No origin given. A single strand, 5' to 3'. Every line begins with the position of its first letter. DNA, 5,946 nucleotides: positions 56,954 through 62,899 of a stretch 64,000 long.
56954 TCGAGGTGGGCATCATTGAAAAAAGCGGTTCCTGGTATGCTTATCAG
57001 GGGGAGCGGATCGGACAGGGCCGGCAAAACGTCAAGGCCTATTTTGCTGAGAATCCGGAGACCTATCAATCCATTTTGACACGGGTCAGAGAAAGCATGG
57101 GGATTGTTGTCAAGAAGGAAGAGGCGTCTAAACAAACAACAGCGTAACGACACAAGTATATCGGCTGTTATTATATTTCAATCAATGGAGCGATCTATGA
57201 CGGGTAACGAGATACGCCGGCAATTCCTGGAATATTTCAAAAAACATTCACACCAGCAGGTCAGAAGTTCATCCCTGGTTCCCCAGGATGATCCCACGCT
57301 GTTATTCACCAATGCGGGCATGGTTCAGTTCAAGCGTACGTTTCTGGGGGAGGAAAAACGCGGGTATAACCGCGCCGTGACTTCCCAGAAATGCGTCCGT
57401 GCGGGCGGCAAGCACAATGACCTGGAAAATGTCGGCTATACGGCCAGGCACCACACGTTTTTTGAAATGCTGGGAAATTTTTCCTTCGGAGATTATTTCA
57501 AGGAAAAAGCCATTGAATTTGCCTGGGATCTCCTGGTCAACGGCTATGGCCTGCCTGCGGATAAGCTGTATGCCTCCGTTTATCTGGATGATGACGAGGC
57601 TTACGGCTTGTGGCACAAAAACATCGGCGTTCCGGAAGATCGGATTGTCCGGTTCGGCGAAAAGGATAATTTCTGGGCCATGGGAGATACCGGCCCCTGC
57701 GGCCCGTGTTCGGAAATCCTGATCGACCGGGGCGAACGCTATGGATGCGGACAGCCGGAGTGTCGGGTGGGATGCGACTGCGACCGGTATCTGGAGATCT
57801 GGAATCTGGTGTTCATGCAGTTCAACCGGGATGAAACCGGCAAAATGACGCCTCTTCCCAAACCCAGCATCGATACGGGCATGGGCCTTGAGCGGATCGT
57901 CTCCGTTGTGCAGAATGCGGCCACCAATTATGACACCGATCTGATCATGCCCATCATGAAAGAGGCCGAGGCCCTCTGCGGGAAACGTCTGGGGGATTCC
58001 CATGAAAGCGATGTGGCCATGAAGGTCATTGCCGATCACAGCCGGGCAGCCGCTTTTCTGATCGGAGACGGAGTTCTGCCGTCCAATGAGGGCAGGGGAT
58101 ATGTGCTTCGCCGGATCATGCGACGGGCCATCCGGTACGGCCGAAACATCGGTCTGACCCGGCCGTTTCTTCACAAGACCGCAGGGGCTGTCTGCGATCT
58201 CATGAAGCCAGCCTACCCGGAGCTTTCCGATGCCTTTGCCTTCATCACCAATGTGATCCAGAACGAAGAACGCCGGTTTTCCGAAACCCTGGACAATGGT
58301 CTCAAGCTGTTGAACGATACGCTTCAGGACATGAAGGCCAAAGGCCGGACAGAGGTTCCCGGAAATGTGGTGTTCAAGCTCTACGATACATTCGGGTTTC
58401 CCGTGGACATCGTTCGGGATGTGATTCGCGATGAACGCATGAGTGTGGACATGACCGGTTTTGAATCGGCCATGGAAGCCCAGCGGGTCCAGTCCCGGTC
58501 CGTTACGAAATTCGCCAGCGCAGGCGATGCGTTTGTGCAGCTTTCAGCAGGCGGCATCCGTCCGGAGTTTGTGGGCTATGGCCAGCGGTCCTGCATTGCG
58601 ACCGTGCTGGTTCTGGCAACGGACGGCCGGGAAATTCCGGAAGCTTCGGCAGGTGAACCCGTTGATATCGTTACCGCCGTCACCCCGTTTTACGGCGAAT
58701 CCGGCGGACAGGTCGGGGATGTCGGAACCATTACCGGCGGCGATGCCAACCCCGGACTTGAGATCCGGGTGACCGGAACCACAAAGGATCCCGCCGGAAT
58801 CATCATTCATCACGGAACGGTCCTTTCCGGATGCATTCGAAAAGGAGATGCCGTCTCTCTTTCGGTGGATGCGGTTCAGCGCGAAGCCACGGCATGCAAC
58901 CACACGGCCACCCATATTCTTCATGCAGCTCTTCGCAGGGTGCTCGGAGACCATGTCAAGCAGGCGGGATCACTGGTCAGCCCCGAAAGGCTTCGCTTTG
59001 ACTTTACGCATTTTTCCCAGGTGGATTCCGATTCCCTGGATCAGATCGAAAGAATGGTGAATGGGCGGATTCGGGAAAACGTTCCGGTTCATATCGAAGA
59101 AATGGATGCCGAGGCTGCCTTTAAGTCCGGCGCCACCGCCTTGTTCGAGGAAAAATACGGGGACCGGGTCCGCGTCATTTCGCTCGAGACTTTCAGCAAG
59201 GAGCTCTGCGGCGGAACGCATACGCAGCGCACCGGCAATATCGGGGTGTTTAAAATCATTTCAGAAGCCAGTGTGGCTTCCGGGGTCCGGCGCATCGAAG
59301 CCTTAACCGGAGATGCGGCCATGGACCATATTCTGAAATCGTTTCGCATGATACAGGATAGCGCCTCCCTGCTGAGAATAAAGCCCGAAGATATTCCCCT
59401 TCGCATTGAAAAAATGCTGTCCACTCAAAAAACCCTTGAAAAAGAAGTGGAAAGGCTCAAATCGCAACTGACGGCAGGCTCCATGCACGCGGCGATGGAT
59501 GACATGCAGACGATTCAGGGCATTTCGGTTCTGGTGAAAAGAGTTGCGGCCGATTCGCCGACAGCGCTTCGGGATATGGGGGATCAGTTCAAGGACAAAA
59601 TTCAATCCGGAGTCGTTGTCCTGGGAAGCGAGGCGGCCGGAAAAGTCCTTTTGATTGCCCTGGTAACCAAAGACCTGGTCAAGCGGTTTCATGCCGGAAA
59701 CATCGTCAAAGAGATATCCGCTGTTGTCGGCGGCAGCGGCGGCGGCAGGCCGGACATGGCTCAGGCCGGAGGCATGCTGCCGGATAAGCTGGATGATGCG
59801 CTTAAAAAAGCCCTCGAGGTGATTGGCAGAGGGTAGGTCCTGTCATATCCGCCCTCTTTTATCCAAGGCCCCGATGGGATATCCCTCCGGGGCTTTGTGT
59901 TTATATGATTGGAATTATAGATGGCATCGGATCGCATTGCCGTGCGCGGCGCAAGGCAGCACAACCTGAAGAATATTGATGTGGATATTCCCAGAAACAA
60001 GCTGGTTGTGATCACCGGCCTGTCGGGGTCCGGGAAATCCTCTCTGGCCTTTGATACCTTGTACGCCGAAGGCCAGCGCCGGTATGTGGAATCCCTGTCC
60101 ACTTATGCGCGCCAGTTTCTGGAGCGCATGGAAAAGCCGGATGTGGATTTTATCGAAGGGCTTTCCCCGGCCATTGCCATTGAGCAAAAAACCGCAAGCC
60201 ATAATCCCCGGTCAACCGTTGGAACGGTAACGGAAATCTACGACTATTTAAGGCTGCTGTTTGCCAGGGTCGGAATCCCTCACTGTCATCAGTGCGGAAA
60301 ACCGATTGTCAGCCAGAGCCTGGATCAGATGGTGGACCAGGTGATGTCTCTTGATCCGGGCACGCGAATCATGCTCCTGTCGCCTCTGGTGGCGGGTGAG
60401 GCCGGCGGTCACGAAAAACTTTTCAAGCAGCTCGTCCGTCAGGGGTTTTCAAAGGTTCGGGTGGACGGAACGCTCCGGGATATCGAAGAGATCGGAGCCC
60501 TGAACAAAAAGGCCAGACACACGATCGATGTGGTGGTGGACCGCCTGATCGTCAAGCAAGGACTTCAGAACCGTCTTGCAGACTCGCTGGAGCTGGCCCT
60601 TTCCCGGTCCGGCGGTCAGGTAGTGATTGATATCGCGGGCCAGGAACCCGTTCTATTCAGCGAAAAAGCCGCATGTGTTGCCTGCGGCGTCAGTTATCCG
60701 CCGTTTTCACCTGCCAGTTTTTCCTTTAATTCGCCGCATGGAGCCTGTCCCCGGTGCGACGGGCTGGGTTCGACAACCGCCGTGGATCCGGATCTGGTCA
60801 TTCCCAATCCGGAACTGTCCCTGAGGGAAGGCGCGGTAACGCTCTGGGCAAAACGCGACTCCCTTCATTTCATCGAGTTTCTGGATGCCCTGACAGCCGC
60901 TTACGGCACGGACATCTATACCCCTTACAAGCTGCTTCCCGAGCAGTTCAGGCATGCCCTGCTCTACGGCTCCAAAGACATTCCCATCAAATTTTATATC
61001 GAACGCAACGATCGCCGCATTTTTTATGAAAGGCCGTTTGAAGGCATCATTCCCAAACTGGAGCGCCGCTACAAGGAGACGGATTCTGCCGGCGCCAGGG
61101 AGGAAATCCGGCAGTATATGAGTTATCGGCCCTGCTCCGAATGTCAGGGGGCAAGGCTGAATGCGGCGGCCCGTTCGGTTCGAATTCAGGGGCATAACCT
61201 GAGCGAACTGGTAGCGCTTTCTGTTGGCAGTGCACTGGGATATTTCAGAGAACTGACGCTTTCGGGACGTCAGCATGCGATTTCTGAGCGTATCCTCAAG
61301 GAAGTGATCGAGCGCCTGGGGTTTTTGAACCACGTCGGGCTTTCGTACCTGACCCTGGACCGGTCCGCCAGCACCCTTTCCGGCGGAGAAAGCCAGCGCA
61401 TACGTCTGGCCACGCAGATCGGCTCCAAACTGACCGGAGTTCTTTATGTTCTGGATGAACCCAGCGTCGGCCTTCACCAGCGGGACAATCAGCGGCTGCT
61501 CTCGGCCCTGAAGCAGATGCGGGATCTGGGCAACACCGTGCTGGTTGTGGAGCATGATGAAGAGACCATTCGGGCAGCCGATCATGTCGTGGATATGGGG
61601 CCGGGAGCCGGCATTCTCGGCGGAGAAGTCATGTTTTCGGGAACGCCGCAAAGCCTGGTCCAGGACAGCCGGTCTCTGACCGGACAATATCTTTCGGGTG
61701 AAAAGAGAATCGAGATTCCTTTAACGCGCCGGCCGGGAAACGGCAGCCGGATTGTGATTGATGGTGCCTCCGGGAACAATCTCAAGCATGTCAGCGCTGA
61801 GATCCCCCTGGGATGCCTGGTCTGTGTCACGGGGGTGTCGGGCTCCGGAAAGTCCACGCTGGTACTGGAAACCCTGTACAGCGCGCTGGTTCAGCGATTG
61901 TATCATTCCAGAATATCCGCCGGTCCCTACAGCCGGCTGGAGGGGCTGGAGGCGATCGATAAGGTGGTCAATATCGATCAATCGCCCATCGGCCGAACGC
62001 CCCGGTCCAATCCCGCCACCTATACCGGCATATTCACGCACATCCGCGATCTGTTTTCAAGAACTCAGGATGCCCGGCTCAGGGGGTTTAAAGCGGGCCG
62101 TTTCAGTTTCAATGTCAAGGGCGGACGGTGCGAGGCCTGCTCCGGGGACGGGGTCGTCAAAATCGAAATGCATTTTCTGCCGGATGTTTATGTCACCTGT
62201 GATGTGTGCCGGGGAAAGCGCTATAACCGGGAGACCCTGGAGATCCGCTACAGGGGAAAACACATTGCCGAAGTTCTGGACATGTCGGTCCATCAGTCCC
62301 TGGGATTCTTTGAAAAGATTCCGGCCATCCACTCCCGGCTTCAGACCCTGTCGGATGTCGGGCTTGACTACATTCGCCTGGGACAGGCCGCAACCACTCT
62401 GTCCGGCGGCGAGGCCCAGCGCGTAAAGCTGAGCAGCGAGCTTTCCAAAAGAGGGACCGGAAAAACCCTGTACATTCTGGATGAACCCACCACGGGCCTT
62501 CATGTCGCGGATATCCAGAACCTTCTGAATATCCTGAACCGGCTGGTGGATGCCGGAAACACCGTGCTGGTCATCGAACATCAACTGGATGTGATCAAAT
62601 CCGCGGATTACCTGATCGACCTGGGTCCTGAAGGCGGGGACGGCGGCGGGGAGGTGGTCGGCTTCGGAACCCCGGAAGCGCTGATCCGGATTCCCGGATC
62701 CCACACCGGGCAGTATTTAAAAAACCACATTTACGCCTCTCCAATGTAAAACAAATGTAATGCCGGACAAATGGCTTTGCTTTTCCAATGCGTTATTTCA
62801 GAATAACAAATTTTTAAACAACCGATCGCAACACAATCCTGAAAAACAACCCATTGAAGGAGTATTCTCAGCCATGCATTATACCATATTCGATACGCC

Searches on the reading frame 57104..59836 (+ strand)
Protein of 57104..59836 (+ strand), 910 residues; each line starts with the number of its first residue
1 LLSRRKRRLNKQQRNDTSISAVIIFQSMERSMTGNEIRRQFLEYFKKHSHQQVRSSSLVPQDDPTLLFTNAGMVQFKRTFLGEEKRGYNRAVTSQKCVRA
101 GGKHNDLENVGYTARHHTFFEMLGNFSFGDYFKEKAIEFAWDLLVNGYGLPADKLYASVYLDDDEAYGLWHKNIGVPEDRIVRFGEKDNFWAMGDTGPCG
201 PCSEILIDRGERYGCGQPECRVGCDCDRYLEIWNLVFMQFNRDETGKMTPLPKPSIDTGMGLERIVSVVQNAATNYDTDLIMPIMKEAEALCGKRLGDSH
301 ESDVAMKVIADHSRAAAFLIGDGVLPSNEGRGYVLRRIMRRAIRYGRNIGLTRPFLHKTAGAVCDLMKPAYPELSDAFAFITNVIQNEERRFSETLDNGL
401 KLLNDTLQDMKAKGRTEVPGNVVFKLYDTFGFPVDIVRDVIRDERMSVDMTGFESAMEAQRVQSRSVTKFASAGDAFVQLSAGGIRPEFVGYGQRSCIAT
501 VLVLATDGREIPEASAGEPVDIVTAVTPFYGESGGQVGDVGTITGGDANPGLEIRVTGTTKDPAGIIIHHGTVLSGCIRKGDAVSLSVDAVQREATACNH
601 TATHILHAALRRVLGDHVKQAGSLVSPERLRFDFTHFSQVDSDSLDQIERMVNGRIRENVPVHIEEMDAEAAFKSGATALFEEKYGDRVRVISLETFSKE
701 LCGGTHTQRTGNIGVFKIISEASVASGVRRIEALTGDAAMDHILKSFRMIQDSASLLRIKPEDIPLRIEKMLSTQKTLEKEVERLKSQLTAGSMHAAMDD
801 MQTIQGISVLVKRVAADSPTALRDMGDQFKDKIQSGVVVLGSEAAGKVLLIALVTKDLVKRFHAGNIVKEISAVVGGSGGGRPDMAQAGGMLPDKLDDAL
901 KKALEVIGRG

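Call 23: search_protein_families(library=pfam, proteins=[window:57104-59836:+], max_evalue=0.00001)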
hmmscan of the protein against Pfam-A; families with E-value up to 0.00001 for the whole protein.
window:57104-59836:+ (910 aa): 3 families
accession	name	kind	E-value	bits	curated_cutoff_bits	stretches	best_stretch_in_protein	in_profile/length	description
PF01411.24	tRNA-synt_2c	-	1.3e-211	704.4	30.3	1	36-590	1-550/552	tRNA synthetases class II (A)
PF02272.25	DHHA1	-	2.4e-16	60.5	25.9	1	807-907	2-100/102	DHHA1 domain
PF07973.19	tRNA_SAD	-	9.9e-16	57.9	24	1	689-732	1-44/44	Threonyl and Alanyl tRNA synthetase second additional domain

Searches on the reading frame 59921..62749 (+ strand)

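Call 23: search_protein_families(library=pfam, proteins=[window:59921-62749:+], max_evalue=0.00001)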
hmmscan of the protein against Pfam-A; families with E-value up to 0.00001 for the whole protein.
window:59921-62749:+ (942 aa): 7 families
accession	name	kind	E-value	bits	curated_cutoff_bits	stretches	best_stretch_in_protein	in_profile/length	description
PF17755.6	UvrA_DNA-bind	-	2.5e-35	121.5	23.2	1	289-398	1-110/110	UvrA DNA-binding domain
PF17760.6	UvrA_inter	-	7.8e-34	116.3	23.3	1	132-238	1-107/109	UvrA interaction domain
PF00005.33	ABC_tran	-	8.1e-21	75.5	25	0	803-858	85-137/137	ABC transporter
PF02463.25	SMC_N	-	9.2e-11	42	40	0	168-559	100-211/220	RecF/RecN/SMC N terminal domain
PF13191.12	AAA_16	-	4.5e-09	37.5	32.6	0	632-661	25-57/167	AAA ATPase domain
PF13555.12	AAA_29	-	2.8e-07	30.6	27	0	20-42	16-38/61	P-loop containing region of AAA domain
PF20703.3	nSTAND1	-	3.8e-06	27.2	27.1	0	12-52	19-59/379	Novel STAND NTPase 1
